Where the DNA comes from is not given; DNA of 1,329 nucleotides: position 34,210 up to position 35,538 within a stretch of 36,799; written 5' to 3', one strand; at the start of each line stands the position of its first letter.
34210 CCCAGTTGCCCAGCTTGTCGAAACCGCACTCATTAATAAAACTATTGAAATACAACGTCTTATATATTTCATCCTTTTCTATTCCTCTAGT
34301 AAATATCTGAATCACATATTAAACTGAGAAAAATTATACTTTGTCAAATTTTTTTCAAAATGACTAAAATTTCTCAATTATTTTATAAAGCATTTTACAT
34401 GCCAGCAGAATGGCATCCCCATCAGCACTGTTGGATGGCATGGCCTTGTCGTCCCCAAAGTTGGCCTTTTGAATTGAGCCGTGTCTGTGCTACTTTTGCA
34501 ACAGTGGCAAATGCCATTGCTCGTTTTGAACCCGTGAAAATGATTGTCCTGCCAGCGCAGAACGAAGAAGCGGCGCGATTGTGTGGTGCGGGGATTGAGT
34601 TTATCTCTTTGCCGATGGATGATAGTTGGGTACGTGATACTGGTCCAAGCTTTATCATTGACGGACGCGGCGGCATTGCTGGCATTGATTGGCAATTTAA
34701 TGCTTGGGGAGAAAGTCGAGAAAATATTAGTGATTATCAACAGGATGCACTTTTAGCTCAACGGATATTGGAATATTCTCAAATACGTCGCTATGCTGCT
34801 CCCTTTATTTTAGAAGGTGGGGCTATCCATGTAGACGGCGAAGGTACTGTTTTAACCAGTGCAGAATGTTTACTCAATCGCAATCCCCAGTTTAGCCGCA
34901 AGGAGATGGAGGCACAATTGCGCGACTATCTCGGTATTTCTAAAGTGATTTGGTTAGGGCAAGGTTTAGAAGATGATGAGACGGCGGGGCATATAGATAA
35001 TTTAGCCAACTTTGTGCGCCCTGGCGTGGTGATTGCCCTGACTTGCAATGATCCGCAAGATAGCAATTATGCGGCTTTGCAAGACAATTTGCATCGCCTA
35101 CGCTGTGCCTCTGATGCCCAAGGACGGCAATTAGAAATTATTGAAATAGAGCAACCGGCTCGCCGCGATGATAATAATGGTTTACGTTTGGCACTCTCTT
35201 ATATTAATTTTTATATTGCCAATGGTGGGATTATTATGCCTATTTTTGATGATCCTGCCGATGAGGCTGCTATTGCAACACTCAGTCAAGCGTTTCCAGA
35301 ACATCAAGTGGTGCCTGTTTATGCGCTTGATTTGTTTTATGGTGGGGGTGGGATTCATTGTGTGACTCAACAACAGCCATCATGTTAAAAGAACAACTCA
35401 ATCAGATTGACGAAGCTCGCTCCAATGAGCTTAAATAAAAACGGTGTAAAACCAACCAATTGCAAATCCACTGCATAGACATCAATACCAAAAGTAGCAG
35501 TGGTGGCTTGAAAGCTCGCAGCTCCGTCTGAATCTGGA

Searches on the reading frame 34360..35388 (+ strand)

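Call 96: search_protein_families(library=pfam, proteins=[window:34360-35388:+], max_evalue=0.0001)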
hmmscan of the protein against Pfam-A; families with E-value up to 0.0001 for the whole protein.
window:34360-35388:+ (342 aa): 1 family
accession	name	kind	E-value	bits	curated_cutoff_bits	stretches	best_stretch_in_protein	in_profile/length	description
PF04371.20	PAD_porph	-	3.6e-121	404.7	25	1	13-340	1-321/321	Porphyromonas-type peptidyl-arginine deiminase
